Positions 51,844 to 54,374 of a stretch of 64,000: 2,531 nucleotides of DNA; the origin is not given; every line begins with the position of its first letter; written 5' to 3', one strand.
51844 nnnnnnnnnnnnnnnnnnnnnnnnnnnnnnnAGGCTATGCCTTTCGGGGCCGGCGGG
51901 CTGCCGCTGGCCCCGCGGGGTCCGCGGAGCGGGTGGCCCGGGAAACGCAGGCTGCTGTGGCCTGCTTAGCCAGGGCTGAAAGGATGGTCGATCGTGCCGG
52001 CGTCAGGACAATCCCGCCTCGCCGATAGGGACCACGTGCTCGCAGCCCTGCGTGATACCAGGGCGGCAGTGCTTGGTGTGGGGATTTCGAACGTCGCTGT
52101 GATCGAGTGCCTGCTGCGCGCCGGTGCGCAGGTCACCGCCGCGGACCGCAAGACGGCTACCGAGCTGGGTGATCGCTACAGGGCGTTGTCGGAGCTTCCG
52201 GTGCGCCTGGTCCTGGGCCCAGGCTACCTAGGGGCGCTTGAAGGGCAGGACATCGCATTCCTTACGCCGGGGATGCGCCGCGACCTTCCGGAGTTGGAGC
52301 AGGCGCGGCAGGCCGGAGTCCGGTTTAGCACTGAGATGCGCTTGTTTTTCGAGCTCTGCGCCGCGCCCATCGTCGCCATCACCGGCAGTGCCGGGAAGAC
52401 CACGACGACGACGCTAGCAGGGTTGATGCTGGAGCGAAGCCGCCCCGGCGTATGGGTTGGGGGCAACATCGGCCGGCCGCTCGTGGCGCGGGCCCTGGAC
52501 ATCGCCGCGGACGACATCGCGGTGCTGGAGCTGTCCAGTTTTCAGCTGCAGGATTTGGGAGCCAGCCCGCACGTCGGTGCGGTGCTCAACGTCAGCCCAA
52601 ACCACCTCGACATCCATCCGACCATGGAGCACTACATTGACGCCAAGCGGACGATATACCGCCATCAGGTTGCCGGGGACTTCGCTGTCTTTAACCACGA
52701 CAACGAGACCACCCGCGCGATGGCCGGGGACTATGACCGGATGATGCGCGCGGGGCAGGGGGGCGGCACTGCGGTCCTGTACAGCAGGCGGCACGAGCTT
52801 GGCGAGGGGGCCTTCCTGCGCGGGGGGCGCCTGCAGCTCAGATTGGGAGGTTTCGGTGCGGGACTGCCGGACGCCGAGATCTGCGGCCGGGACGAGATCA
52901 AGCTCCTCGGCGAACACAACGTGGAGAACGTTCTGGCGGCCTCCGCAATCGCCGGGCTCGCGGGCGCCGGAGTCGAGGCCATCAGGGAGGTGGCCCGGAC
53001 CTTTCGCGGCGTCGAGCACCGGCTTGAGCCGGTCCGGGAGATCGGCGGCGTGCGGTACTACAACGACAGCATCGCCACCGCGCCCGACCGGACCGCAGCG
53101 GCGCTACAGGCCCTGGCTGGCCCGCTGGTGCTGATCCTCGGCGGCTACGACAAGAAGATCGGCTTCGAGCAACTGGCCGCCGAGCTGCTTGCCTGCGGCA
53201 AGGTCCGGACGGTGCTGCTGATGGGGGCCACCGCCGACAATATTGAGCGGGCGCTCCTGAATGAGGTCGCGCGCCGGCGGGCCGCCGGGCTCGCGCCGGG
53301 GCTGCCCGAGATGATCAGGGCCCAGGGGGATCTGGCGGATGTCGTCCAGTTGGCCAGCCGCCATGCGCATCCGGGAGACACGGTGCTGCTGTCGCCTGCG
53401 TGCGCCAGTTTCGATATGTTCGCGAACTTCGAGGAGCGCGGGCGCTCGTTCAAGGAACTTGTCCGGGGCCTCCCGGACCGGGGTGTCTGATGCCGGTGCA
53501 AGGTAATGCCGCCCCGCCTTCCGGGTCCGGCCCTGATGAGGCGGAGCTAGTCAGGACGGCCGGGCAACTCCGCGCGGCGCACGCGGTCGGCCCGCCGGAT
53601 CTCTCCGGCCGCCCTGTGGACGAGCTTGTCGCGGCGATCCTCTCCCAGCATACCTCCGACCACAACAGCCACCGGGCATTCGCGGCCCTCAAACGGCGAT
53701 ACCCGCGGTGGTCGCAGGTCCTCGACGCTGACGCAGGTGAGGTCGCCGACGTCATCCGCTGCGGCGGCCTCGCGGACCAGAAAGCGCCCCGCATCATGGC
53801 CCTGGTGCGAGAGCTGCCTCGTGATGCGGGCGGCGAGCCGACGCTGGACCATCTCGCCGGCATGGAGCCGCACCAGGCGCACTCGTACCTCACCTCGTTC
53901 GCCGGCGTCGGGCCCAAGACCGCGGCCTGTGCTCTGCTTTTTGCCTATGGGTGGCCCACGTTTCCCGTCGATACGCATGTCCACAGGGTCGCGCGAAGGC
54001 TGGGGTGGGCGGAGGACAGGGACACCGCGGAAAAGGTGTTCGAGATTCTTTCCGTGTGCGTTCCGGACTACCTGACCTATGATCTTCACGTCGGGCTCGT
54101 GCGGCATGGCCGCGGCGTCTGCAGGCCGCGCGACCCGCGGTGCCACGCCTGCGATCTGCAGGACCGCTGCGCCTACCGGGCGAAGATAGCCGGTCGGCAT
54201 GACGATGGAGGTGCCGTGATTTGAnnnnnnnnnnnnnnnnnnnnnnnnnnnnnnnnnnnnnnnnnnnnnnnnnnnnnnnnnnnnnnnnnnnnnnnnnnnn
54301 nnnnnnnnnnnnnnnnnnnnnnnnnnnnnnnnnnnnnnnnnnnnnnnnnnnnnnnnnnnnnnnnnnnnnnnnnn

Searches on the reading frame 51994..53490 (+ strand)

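Call 16: search_protein_families(library=pfam, proteins=[window:51994-53490:+], max_evalue=0.001)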
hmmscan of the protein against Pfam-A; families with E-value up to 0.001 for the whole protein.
window:51994-53490:+ (498 aa): 3 families
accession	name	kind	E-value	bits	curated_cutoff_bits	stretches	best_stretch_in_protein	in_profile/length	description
PF08245.18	Mur_ligase_M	-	1.3e-27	97.5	24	1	129-320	1-200/200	Mur ligase middle domain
PF02875.26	Mur_ligase_C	-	1.8e-13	51.8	28.4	1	342-470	1-127/127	Mur ligase, glutamate ligase domain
PF21799.2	MurD-like_N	-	1.5e-06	28.9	27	1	24-110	3-85/88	Mur ligase MurD-like, N-terminal domain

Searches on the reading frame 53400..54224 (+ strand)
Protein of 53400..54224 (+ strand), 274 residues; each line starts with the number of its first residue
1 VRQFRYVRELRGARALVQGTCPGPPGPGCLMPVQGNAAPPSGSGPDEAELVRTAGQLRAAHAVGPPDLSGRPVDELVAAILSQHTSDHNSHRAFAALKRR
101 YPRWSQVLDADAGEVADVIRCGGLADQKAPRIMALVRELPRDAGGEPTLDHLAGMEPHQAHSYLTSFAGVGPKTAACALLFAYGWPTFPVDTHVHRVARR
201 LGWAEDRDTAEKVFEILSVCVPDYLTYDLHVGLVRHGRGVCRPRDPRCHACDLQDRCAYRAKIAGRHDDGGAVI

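Call 47: search_protein_families(library=pfam, proteins=[window:53400-54224:+], max_evalue=0.0001)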
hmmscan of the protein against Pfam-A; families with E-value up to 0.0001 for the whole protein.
window:53400-54224:+ (274 aa): 1 family
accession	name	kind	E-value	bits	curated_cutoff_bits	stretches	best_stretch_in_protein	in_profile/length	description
PF00730.31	HhH-GPD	-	3.4e-18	66.4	26.2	1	77-219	1-104/108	HhH-GPD superfamily base excision DNA repair protein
